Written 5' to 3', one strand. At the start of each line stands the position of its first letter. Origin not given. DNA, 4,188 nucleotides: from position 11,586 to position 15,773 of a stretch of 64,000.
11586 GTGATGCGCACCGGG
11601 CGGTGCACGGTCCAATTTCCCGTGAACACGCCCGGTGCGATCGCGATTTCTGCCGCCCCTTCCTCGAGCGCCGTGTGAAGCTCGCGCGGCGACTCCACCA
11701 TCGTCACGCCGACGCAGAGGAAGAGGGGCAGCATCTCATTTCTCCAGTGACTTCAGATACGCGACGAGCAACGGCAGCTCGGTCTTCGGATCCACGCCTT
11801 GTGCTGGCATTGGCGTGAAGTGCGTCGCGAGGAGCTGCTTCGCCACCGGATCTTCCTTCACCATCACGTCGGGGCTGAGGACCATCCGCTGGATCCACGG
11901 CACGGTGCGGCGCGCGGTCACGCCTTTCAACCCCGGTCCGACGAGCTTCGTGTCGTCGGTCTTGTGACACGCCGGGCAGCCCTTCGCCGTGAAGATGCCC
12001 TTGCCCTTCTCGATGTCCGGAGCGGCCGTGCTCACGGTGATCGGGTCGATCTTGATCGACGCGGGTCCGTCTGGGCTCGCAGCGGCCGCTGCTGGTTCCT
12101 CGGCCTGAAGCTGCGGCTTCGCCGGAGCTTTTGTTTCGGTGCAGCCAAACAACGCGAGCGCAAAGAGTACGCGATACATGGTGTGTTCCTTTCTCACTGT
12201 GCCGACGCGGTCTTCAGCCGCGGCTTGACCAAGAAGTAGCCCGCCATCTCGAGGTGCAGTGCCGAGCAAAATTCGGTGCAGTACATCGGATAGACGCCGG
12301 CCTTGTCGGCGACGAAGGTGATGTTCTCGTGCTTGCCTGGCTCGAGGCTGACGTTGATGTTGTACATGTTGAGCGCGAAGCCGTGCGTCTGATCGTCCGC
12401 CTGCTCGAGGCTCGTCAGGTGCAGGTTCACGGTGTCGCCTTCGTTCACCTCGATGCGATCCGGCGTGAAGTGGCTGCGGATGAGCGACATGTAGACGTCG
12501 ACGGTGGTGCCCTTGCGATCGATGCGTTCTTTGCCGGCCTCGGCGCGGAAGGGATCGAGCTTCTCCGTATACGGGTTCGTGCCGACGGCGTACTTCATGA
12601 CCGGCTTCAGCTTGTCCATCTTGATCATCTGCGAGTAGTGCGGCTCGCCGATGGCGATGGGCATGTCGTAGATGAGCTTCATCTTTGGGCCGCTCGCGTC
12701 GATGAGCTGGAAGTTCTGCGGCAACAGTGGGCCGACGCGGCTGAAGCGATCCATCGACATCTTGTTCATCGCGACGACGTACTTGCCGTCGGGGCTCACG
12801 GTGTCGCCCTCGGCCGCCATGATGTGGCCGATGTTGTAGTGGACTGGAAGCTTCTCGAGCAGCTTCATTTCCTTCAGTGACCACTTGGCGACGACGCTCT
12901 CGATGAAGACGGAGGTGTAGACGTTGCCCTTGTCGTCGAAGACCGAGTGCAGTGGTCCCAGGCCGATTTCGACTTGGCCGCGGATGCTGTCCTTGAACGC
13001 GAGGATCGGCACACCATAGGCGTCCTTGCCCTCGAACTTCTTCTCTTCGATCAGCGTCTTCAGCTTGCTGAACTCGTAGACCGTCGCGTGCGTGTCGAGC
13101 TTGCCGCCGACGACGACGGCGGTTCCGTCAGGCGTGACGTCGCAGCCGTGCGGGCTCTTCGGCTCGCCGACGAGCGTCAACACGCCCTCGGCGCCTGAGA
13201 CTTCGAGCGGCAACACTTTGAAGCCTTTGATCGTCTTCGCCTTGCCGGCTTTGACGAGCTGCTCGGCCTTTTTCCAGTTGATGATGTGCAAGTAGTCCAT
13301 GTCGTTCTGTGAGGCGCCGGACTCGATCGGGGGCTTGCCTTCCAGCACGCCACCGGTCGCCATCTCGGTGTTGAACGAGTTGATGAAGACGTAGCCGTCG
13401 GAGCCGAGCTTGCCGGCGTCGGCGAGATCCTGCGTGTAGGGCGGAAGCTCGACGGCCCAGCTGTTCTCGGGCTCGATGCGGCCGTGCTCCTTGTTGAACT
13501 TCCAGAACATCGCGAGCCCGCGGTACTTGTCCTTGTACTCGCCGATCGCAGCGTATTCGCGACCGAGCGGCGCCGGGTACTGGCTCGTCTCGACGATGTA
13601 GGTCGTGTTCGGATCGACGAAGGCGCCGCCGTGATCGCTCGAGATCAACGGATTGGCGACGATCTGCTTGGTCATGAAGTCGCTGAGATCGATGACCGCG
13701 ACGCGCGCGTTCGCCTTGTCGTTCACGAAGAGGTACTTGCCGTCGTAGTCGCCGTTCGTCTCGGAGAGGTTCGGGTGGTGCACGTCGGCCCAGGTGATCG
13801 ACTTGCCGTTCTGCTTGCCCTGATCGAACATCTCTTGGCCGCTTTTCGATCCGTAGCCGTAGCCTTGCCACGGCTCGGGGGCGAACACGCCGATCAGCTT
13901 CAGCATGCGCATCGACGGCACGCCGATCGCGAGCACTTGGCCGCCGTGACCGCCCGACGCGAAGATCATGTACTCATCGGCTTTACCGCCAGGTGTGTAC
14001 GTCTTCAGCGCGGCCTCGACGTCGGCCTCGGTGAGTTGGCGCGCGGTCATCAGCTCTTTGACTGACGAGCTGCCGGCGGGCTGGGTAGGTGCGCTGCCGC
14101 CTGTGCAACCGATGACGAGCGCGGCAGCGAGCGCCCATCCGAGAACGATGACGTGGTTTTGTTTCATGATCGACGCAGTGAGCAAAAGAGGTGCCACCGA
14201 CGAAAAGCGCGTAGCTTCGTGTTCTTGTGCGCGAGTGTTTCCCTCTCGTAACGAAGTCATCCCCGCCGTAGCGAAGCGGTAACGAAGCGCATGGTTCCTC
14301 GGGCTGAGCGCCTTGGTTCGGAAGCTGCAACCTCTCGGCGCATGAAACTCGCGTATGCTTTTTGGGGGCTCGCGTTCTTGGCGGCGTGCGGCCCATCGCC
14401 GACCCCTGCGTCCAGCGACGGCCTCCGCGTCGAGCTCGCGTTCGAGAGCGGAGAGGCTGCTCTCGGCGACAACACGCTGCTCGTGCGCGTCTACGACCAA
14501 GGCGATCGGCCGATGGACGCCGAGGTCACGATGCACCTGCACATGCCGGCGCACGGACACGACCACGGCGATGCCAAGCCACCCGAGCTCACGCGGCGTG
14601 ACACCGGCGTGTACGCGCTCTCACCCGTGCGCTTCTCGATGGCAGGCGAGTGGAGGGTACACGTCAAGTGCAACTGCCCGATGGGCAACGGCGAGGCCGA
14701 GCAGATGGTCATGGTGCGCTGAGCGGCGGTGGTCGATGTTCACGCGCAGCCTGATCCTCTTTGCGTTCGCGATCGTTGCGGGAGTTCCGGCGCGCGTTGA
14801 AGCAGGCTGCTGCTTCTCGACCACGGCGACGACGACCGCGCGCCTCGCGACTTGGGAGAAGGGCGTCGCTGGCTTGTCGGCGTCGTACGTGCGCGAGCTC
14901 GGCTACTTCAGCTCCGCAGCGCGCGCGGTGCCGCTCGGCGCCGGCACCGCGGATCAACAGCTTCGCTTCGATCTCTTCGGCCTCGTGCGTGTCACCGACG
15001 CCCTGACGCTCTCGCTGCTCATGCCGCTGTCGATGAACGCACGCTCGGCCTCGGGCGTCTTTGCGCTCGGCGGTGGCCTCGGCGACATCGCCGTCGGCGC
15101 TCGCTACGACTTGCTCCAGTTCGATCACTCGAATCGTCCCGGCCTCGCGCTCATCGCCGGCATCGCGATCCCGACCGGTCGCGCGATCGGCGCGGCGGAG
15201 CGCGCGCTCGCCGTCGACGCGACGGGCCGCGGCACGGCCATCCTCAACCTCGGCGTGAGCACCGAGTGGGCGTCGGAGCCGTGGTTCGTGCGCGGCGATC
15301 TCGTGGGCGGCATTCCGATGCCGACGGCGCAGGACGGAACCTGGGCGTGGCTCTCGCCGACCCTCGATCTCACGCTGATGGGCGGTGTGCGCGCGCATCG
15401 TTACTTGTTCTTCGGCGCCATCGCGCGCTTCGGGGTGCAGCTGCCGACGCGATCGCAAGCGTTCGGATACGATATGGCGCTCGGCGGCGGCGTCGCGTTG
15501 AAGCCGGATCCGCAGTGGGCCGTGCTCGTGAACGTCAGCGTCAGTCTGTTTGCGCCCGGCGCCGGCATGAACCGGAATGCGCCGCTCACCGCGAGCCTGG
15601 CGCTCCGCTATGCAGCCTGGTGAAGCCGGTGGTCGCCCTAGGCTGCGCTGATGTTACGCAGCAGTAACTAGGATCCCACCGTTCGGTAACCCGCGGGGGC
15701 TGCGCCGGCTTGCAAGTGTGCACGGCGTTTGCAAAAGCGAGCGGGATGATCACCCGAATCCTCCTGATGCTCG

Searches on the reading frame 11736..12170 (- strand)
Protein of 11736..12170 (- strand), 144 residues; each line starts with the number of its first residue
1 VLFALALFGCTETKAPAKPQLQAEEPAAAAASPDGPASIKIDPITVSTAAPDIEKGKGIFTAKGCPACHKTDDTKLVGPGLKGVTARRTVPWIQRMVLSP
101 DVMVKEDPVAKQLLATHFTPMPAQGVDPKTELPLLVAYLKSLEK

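Call 20: search_protein_families(library=pfam, proteins=[window:11736-12170:-], max_evalue=0.001)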
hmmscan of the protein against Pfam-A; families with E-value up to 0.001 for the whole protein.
window:11736-12170:- (144 aa): 1 family
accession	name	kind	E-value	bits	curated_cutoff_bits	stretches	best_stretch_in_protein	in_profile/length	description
PF00034.26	Cytochrom_C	-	4.8e-08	34.6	21.3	1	53-142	1-89/90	Cytochrome c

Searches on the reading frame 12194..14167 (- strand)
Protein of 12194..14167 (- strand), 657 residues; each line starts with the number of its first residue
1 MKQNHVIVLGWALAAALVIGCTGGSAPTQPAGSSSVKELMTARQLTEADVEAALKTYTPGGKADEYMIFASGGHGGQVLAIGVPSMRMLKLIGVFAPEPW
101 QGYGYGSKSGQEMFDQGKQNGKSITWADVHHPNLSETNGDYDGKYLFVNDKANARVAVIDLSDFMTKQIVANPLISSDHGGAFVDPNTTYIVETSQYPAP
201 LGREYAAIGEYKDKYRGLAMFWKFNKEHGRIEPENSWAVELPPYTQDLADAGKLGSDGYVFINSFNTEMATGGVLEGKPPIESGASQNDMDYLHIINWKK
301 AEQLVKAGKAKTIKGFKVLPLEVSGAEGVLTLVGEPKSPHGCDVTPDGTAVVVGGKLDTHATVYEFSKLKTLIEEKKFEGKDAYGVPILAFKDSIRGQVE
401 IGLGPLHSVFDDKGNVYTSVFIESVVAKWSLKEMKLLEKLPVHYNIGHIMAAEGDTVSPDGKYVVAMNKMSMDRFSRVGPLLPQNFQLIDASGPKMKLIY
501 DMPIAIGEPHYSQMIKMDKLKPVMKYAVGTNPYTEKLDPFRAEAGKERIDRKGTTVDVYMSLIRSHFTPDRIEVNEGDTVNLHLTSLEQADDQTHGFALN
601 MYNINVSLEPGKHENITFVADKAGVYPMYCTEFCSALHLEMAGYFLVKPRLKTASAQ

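Call 8: find_homologous_proteins(query=window:12194-14167:-, max_evalue=1e-50)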
Query window:12194-14167:- (657 aa): 7609 proteins with E <= 1e-50 among 8000 candidates; the best 120 are listed.
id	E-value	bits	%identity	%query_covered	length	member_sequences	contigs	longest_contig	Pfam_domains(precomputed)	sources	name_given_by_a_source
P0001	0.0e+0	1514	100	100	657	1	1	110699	PF13473.13,PF18764.8,PF00116.27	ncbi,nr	ncbi:MAG: Sec-dependent nitrous-oxide reductase [Deltaproteobacteria bacterium]|nr:Sec-dependent nit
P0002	0.0e+0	1338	88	100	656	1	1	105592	PF13473.13,PF18764.8,PF00116.27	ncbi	-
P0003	0.0e+0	1197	79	98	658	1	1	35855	PF13473.13,PF18764.8,PF00116.27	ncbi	-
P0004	0.0e+0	1197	78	99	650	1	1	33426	PF13473.13,PF18764.8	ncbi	-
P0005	0.0e+0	1170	77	97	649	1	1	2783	PF13473.13,PF18764.8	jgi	jgi:nitrous-oxide reductase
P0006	0.0e+0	1163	77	98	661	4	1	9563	PF13473.13,PF18764.8,PF00116.27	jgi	jgi:nitrous-oxide reductase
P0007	0.0e+0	1163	76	97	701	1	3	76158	PF13473.13,PF18764.8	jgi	-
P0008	0.0e+0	1162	78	94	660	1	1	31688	PF13473.13,PF18764.8,PF00116.27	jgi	jgi:nitrous-oxide reductase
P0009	0.0e+0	1162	77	98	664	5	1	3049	PF13473.13,PF18764.8,PF00116.27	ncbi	-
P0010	0.0e+0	1162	76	96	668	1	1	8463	PF13473.13,PF18764.8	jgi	jgi:nitrous-oxide reductase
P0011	0.0e+0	1159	78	94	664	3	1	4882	PF13473.13,PF18764.8,PF00116.27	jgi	jgi:nitrous-oxide reductase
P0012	0.0e+0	1158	76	98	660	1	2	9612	PF13473.13,PF18764.8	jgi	jgi:nitrous-oxide reductase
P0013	0.0e+0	1158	76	98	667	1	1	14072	PF13473.13,PF18764.8,PF00116.27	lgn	-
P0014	0.0e+0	1156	79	94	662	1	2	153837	PF13473.13,PF18764.8,PF00116.27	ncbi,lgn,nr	ncbi:MAG TPA: Sec-dependent nitrous-oxide reductase [Polyangiaceae bacterium]|nr:Sec-dependent nitro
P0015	0.0e+0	1156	77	97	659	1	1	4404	PF13473.13,PF18764.8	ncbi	-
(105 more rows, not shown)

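Call 10: find_related_loci(query=window:12194-14167:-, collection=genome_contigs, flank=6000)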
Query window:12194-14167:- (657 aa) in genome_contigs; peptide patterns used: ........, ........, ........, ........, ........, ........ (x = any residue, [..] = any of these).
124 stretches matched a pattern; 57 encode a relative of the query (tblastn E <= 1e-3); 57 distinct loci.
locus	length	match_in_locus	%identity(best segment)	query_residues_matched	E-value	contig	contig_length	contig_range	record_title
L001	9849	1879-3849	74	1-650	0e+0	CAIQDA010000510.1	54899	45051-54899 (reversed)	MAG: uncultured delta proteobacterium isolate Kiruna3_bin-1548 genome assembly, contig: bin-1548:510/511, whole genome s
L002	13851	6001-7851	79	33-650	0e+0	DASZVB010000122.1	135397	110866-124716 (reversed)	MAG TPA_asm: Polyangiaceae bacterium isolate SMAG_U6120 k141_882159, whole genome shotgun sequence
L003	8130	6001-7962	75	9-655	0e+0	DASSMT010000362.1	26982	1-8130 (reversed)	MAG TPA_asm: Polyangiaceae bacterium isolate SMAG_U1205 k141_509452, whole genome shotgun sequence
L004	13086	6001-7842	79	37-650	0e+0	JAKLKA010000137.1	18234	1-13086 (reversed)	MAG: Polyangiaceae bacterium isolate MAG.220 MAG.220-scaffold_2112, whole genome shotgun sequence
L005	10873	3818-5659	79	37-650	0e+0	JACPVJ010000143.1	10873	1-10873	MAG: Myxococcales bacterium isolate NC_groundwater_781_Ag_S2p5_70_11 JBCH_GD18_4_SO25_S179_scaffold_616689, whole genome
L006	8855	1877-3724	78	33-648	0e+0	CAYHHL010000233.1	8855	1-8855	MAG TPA_asm: uncultured Enterobacteriaceae bacterium isolate ERP119702_co1_145 genome assembly, contig: NODE_10884_lengt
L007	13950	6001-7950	73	7-656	0e+0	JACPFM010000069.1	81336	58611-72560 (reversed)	MAG: Deltaproteobacteria bacterium isolate NC_groundwater_361_Ag_B-0.1um_71_13 GD18-4_B1_scaffold_264856, whole genome s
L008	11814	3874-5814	74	12-650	0e+0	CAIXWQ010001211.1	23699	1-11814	MAG: uncultured delta proteobacterium isolate MJ-time_bin-4440 genome assembly, contig: bin-4440:1211/1422, whole genome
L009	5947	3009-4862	75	33-650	0e+0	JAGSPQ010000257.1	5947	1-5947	MAG: Myxococcaceae bacterium isolate CTSoil_096 scaffold_19968, whole genome shotgun sequence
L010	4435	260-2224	72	2-650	0e+0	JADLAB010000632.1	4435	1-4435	MAG: Polyangiaceae bacterium isolate SJ101 c_000001318647, whole genome shotgun sequence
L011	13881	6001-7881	76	27-652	0e+0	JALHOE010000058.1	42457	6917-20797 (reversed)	MAG: Deltaproteobacteria bacterium isolate bin.11 c_000000004316, whole genome shotgun sequence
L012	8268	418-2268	75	33-650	0e+0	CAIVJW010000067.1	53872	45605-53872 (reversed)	MAG: uncultured delta proteobacterium isolate KTt_bin-2109 genome assembly, contig: bin-2109:067/455, whole genome shotg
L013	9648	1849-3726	73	24-650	0e+0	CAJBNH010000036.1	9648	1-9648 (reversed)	MAG: uncultured Myxococcales bacterium isolate Loc090721-8m_bin-517 genome assembly, contig: bin-517:036/201, whole geno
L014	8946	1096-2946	75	33-650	0e+0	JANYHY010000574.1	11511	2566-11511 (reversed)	MAG: Myxococcales bacterium isolate GL140_2_metabinner_129_sub GL140_2_k141_571156, whole genome shotgun sequence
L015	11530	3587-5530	72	12-650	0e+0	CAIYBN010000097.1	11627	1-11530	MAG: uncultured Myxococcales bacterium isolate MJ-time_bin-1663 genome assembly, contig: bin-1663:097/149, whole genome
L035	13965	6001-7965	70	5-650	0e+0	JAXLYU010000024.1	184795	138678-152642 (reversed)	MAG: Labilithrix sp. isolate STL-MYX21 C4.7.fa-24, whole genome shotgun sequence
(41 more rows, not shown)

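Call 16: find_encoding_contigs(protein=P0002, flank=8000, max_places=3)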
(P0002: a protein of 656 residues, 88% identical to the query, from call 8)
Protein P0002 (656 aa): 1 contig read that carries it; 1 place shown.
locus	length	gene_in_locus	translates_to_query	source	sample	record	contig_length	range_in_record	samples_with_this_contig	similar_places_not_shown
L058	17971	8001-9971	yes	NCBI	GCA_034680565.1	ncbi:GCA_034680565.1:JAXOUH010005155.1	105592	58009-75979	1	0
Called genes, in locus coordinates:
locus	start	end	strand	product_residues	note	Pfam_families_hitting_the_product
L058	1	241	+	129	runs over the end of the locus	-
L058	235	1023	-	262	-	-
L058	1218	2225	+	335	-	PF00571:CBS (faint), PF01769:MgtE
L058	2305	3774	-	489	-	PF01839:FG-GAP (faint), PF13517:FG-GAP_3 (weak)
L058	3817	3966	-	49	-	-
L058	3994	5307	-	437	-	PF00072:Response_reg, PF00069:Pkinase, PF07714:PK_Tyr_Ser-Thr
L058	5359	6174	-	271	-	PF00140:Sigma70_r1_2, PF04542:Sigma70_r2, PF04545:Sigma70_r4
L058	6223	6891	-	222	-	PF13521:AAA_28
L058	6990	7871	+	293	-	PF01545:Cation_efflux, PF16916:ZT_dimer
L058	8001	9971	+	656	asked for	PF18764:nos_propeller, PF13473:Cupredoxin_1 (weak), PF00116:COX2 (weak)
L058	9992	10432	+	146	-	PF00034:Cytochrom_C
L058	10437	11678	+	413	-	PF05048:NosD, PF13229:Beta_helix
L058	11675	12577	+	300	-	PF00005:ABC_tran, PF02463:SMC_N (faint), PF13304:AAA_21 (faint)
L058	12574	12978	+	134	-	-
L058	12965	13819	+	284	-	PF12679:ABC2_membrane_2, PF12698:ABC2_membrane_3 (weak)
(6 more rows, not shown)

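Call 44: search_protein_families(library=pfam, proteins=[L035:4430-5662:-, L035:3043-4434:-], max_evalue=0.01)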
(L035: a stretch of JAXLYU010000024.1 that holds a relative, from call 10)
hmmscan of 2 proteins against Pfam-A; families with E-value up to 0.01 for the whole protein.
L035:4430-5662:- (410 aa): 3 families
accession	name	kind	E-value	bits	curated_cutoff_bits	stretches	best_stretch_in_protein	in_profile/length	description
PF02518.31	HATPase_c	-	1.7e-23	83.6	26.4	1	300-405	2-110/111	Histidine kinase-, DNA gyrase B-, and HSP90-like ATPase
PF00512.31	HisKA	-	1.7e-09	38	26.9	1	195-255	4-64/66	His Kinase A (phospho-acceptor) domain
PF10090.15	HPTransfase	-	3.4e-05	24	22.9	1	307-344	35-72/123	Histidine phosphotransferase C-terminal domain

L035:3043-4434:- (464 aa): 10 families
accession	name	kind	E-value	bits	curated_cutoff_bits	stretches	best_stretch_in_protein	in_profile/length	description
PF00158.32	Sigma54_activat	-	4.7e-61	205.8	20.2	1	148-309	6-167/168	Sigma-54 interaction domain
PF25601.1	AAA_lid_14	-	6e-27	93.7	27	1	315-391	1-77/87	AAA+ ATPase lid domain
PF00072.30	Response_reg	-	1.4e-26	93.2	30.2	1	4-113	1-110/111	Response regulator receiver domain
PF14532.12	Sigma54_activ_2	-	3.3e-19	69.9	25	1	148-314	5-138/138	Sigma-54 interaction domain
PF02954.25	HTH_8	-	1.8e-08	34.4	22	1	428-464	5-41/42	Bacterial regulatory protein, Fis family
PF01078.27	Mg_chelatase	-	5.6e-07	29.6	20.3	1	222-279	93-150/207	Magnesium chelatase, subunit ChlI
PF07728.20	AAA_5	-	1.6e-05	25.3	22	1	166-284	1-122/139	AAA domain (dynein-related subfamily)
PF00004.35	AAA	-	0.0002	22.3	21.2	1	167-285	1-110/131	ATPase family associated with various cellular activities (AAA)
PF13551.12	HTH_29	-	0.0007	20.1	28.1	1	436-463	5-34/64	Winged helix-turn helix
PF13191.12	AAA_16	-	0.0033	18.4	32.6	1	150-246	9-85/167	AAA ATPase domain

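Call 51: find_encoding_contigs(protein=P0003, flank=8000, max_places=2)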
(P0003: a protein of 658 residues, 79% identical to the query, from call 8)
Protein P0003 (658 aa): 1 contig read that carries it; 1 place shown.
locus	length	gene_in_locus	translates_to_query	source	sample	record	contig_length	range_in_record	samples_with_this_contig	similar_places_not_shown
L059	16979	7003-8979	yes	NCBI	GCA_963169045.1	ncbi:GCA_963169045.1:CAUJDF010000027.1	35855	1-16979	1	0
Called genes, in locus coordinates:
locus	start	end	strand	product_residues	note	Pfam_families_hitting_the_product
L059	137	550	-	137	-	-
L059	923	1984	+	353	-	PF12760:Zn_ribbon_IS1595, PF12762:DDE_Tnp_IS1595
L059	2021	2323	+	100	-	-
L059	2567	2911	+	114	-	-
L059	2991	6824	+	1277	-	-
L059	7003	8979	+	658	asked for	PF18764:nos_propeller, PF13473:Cupredoxin_1 (weak), PF00116:COX2 (weak)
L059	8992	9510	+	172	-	PF00034:Cytochrom_C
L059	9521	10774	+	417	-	PF05048:NosD, PF13229:Beta_helix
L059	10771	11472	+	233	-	PF02463:SMC_N (faint), PF00005:ABC_tran, PF13304:AAA_21 (faint)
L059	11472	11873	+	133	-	-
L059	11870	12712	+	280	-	PF12679:ABC2_membrane_2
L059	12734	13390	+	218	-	-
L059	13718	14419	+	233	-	-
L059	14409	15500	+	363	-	PF00070:Pyr_redox (faint), PF01266:DAO (weak), PF01494:FAD_binding_3 (weak), PF07992:Pyr_redox_2, PF13450:NAD_binding_8 (weak), PF13738:Pyr_redox_3, PF13434:Lys_Orn_oxgnase, PF00743:FMO-like, +1 more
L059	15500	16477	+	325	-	PF00355:Rieske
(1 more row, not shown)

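Call 52: find_encoding_contigs(protein=P0004, flank=8000, max_places=2)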
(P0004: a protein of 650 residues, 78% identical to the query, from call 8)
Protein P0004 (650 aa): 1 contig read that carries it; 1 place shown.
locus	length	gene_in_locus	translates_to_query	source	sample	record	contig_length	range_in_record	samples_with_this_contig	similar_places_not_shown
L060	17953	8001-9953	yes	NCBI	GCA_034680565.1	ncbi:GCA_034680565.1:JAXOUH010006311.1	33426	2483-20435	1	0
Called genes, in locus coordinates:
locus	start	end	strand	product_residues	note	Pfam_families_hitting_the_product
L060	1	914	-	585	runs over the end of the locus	PF00115:COX1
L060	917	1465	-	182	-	-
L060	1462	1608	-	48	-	-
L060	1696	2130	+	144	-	PF02082:Rrf2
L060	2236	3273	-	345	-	PF07238:PilZ, PF00563:EAL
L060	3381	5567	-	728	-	PF00982:Glyco_transf_20, PF02358:Trehalose_PPase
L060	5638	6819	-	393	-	PF05940:NnrS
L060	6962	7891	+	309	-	-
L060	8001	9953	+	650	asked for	PF18764:nos_propeller, PF13473:Cupredoxin_1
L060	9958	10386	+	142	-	PF00034:Cytochrom_C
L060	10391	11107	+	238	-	-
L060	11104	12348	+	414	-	PF13229:Beta_helix, PF05048:NosD, PF13229:Beta_helix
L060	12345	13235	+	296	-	PF00005:ABC_tran, PF13304:AAA_21 (weak)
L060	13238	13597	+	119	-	-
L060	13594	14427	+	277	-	PF12679:ABC2_membrane_2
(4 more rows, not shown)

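Call 79: search_protein_families(library=ncbifam, proteins=[window:12194-14167:-], max_evalue=0.001)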
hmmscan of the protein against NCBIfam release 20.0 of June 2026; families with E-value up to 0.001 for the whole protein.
window:12194-14167:- (657 aa): 5 families
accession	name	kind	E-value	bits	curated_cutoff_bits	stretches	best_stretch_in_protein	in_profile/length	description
TIGR04246.1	nitrous_NosZ_Gp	equivalog_domain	4.1e-250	831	625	1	53-649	1-578/578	Sec-dependent nitrous-oxide reductase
TIGR04244.1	nitrous_NosZ_RR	equivalog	9.5e-119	397.7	625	1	25-648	20-627/627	TAT-dependent nitrous-oxide reductase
NF052460.1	L-NosZ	equivalog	2.1e-61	207.9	700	3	335-648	172-479/480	clade III lactonase-type nitrous-oxide reductase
TIGR02866.1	CoxB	equivalog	1.7e-07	31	147.7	1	570-648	118-192/202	cytochrome c oxidase subunit II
TIGR03096.1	nitroso_cyanin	equivalog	4.7e-06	26.4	142.85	1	568-639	59-127/135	nitrosocyanin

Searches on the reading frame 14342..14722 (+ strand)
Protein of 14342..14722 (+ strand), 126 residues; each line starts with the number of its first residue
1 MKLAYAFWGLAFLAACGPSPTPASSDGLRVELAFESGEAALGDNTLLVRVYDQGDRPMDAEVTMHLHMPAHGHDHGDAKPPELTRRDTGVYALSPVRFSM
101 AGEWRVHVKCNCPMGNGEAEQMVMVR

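Call 20: search_protein_families(library=pfam, proteins=[window:14342-14722:+], max_evalue=0.001)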
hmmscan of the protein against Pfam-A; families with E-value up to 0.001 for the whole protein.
window:14342-14722:+ (126 aa): 1 family
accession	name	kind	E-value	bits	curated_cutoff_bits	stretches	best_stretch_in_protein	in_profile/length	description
PF13115.11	YtkA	-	2.6e-12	47.6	25.9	1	24-109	3-85/85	YtkA-like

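Call 79: search_protein_families(library=ncbifam, proteins=[window:14342-14722:+], max_evalue=0.001)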
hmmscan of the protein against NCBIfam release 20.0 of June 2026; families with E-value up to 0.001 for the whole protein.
window:14342-14722:+ (126 aa): 0 families

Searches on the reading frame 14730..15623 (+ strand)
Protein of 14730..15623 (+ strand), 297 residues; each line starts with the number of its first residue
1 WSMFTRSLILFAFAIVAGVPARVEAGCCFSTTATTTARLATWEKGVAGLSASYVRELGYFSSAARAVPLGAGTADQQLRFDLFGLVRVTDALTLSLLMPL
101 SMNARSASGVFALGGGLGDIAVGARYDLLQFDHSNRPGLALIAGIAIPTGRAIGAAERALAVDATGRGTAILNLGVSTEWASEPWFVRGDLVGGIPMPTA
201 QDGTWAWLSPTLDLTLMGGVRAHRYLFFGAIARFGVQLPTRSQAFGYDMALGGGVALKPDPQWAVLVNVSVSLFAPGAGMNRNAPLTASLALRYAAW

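Call 21: search_protein_families(library=pfam, proteins=[window:14730-15623:+], max_evalue=0.001)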
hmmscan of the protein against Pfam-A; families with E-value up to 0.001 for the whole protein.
window:14730-15623:+ (297 aa): 1 family
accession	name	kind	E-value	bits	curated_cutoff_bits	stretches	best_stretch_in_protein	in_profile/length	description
PF13557.12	Phenol_MetA_deg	-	4.4e-05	24.1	22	1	112-155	65-107/242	Putative MetA-pathway of phenol degradation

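Call 79: search_protein_families(library=ncbifam, proteins=[window:14736-15623:+], max_evalue=0.001)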
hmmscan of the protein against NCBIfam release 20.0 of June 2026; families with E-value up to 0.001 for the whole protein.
window:14736-15623:+ (295 aa): 0 families
